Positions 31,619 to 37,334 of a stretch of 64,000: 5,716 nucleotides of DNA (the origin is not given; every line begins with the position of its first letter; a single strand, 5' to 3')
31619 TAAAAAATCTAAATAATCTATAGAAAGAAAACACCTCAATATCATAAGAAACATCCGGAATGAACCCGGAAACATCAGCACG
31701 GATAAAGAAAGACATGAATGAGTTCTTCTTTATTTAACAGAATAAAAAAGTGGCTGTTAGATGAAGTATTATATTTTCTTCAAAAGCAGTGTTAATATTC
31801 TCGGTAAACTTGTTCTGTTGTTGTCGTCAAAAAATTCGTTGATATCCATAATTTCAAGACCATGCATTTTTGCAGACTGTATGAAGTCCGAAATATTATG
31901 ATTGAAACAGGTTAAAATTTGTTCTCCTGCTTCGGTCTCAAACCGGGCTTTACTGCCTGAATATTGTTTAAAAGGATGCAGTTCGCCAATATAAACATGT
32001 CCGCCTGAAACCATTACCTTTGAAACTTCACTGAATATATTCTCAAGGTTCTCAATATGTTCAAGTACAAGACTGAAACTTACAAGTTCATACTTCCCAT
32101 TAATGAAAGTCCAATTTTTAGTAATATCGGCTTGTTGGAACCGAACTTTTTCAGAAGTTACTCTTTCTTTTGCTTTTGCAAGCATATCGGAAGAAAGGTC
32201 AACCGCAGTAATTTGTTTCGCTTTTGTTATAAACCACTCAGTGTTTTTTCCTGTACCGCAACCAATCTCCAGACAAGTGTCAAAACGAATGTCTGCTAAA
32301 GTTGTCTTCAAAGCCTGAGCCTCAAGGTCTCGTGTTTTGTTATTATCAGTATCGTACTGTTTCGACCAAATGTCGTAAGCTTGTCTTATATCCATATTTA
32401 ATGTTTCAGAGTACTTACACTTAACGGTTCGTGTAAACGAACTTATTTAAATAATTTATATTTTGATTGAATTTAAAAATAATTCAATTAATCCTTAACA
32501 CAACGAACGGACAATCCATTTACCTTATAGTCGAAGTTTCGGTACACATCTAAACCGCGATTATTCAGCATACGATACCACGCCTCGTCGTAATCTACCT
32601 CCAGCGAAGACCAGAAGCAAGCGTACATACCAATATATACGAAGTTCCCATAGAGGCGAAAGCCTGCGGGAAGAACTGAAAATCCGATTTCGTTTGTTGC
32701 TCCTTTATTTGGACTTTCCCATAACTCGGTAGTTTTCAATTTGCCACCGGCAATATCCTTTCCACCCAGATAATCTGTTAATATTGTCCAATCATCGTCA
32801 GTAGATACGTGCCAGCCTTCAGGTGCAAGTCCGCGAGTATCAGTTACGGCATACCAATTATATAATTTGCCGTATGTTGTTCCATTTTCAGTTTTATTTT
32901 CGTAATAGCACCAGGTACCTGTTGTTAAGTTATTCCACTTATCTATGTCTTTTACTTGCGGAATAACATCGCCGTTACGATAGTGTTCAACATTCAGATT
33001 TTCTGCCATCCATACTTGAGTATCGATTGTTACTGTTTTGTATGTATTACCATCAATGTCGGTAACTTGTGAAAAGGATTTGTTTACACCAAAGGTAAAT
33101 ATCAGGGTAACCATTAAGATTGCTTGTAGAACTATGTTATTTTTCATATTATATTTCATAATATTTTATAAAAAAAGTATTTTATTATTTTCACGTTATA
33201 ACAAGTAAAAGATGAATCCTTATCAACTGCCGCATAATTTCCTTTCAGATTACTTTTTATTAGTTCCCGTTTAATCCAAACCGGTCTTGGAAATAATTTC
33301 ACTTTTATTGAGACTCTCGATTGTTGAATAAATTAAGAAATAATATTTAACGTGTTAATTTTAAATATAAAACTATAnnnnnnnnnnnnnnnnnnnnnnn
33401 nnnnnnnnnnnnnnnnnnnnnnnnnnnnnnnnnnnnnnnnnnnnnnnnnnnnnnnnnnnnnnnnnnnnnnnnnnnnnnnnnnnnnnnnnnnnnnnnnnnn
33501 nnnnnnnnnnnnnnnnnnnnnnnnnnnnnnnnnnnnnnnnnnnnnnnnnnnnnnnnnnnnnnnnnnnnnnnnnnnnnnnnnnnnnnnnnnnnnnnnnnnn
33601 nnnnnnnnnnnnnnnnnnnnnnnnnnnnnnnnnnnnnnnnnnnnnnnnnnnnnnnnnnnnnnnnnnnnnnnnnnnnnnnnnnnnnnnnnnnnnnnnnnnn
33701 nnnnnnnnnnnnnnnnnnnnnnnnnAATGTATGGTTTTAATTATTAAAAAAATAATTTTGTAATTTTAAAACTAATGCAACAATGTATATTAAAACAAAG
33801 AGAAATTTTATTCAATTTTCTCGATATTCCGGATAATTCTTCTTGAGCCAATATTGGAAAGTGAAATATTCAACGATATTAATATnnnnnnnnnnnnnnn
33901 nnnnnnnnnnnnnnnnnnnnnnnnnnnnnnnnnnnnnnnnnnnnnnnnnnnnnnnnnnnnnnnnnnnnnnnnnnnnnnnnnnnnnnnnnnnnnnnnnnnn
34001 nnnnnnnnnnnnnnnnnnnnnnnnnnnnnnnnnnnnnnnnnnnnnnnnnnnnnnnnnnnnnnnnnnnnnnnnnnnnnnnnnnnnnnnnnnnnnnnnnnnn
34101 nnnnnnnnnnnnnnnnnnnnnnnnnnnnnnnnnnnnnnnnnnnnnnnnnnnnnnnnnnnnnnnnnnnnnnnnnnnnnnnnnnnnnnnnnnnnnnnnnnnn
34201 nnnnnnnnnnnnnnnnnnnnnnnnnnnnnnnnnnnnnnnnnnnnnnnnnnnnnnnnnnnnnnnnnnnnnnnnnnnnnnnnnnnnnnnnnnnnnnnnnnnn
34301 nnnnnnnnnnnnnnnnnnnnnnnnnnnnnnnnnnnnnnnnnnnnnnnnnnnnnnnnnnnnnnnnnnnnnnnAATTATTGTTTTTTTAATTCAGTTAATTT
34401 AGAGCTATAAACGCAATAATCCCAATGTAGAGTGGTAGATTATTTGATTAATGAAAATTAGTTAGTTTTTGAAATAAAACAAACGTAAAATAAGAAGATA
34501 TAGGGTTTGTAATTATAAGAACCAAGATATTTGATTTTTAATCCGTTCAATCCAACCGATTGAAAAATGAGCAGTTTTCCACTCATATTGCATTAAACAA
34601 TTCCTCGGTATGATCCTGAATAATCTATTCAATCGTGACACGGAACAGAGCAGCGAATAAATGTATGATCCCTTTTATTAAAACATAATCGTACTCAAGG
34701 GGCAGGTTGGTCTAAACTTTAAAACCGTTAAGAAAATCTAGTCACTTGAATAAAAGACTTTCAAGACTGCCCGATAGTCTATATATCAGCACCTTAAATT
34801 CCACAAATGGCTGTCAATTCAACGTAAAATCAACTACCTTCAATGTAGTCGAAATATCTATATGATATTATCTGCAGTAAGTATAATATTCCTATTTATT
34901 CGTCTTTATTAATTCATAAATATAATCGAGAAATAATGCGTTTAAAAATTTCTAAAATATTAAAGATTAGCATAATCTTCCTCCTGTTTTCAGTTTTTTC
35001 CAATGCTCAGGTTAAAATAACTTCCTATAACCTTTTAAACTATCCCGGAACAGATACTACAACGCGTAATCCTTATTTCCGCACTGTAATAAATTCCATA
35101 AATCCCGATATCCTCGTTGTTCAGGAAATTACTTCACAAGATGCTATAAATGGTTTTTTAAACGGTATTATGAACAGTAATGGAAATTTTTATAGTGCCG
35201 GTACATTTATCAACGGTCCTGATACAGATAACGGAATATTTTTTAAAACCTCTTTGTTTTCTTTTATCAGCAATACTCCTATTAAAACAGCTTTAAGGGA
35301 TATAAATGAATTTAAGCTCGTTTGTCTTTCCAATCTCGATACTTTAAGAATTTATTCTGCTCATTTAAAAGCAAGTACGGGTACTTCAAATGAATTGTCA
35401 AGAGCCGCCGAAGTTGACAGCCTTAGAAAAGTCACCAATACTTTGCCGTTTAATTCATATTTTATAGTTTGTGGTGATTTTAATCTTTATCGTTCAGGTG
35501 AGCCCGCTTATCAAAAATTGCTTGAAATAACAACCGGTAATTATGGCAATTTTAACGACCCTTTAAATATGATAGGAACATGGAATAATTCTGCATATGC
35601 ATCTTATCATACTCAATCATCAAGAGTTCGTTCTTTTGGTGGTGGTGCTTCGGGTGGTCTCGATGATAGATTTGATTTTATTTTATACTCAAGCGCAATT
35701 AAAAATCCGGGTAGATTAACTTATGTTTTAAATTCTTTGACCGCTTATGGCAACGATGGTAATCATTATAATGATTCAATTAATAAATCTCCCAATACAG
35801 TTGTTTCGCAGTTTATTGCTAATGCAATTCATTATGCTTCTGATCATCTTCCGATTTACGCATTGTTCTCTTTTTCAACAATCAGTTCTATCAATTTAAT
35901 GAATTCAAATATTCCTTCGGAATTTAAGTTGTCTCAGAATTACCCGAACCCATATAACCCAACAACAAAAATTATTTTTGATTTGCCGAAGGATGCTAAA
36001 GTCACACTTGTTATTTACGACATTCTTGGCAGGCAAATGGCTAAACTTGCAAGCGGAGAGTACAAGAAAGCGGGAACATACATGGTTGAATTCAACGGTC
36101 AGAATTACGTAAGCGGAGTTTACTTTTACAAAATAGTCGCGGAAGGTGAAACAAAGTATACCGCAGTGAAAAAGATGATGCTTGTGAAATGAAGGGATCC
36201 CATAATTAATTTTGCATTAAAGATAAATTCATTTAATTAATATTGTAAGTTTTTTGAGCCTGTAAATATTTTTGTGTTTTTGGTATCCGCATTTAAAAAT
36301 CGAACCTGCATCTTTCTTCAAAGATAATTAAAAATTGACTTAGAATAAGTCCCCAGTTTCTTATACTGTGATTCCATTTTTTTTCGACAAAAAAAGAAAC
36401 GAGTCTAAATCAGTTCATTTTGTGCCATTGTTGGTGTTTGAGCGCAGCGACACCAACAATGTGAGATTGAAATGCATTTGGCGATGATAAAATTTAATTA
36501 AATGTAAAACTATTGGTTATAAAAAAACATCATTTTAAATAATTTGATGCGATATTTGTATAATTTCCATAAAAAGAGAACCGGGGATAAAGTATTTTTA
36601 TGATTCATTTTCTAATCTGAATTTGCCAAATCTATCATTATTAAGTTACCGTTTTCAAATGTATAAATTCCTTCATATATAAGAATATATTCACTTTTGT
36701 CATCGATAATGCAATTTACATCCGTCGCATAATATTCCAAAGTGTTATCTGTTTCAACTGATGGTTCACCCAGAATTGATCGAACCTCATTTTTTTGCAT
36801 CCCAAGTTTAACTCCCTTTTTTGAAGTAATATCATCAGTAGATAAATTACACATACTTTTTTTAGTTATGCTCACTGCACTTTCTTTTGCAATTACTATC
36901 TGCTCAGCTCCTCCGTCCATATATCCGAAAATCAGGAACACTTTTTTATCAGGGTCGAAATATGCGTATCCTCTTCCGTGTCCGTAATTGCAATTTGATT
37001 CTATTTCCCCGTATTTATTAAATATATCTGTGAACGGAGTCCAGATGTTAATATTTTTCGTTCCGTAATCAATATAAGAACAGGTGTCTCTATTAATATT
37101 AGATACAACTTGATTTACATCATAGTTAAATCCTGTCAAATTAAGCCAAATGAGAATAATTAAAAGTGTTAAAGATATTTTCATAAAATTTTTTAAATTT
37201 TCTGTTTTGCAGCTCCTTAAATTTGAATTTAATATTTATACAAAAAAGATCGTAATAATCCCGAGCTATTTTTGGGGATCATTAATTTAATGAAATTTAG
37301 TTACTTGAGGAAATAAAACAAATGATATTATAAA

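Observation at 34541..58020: At least seven copies or fragments of one small PHA-granule-like gene punctuate a 24-kb mosaic of unrelated genes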

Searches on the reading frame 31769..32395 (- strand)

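Call 45: search_protein_families(library=pfam, max_evalue=0.001, proteins=[window:31769-32395:-])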
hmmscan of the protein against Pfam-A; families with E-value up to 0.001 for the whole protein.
window:31769-32395:- (208 aa): 11 families
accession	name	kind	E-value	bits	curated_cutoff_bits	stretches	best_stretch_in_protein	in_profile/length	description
PF08241.18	Methyltransf_11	-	1.9e-20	73.7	21.2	1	42-136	1-95/95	Methyltransferase domain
PF13649.12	Methyltransf_25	-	1.6e-18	67.6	27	1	42-132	2-97/97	Methyltransferase domain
PF13489.12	Methyltransf_23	-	6.9e-15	55.6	27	1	26-139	9-119/164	Methyltransferase domain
PF08242.18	Methyltransf_12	-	1.2e-14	55.3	30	1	42-134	1-98/98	Methyltransferase domain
PF13847.12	Methyltransf_31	-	1.4e-12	48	27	1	40-140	6-113/145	Methyltransferase domain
PF05401.17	NodS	-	3.7e-09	37.1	24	1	25-125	31-130/201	Nodulation protein S (NodS)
PF02353.26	CMAS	-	1.3e-06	28.3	27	1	39-144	64-172/273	Mycolic acid cyclopropane synthetase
PF01209.24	Ubie_methyltran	-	1.6e-06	28.1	20.1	1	29-139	39-154/233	ubiE/COQ5 methyltransferase family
PF00398.26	RrnaAD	-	5.4e-05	22.9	24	1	39-94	32-88/263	Ribosomal RNA adenine dimethylase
PF03848.20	TehB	-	9.4e-05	22.4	20.4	1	8-133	7-129/193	Tellurite resistance protein TehB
PF05219.18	DREV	-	0.00049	19.7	26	1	35-150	92-200/265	DREV methyltransferase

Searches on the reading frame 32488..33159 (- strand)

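Call 45: search_protein_families(library=pfam, max_evalue=0.001, proteins=[window:32488-33159:-])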
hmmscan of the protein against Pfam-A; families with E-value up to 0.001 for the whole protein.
window:32488-33159:- (223 aa): 1 family
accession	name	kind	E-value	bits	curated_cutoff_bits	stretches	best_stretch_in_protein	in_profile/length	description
PF09603.15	Fib_succ_major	-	8.5e-49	166.8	33.9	1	43-222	1-187/187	Fibrobacter succinogenes major domain (Fib_succ_major)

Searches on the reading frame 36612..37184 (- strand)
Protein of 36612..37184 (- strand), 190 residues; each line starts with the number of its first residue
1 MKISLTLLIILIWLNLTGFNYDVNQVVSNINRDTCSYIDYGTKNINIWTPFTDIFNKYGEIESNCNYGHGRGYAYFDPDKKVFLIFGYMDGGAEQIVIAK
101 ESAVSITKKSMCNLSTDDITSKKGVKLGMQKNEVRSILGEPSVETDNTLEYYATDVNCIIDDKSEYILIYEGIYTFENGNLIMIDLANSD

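Call 44: search_protein_families(library=padloc, max_evalue=0.01, proteins=[window:36612-37184:-])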
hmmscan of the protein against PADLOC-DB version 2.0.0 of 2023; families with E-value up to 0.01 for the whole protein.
window:36612-37184:- (190 aa): 0 families

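Call 80: search_protein_families(library=pfam, max_evalue=0.01, proteins=[window:36612-37184:-])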
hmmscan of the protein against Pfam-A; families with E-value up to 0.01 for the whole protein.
window:36612-37184:- (190 aa): 1 family
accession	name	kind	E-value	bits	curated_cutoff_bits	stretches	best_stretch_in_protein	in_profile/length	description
PF04355.18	BamE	-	0.0029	17.8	23.2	0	125-144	12-31/71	Outer membrane protein assembly factor BamE domain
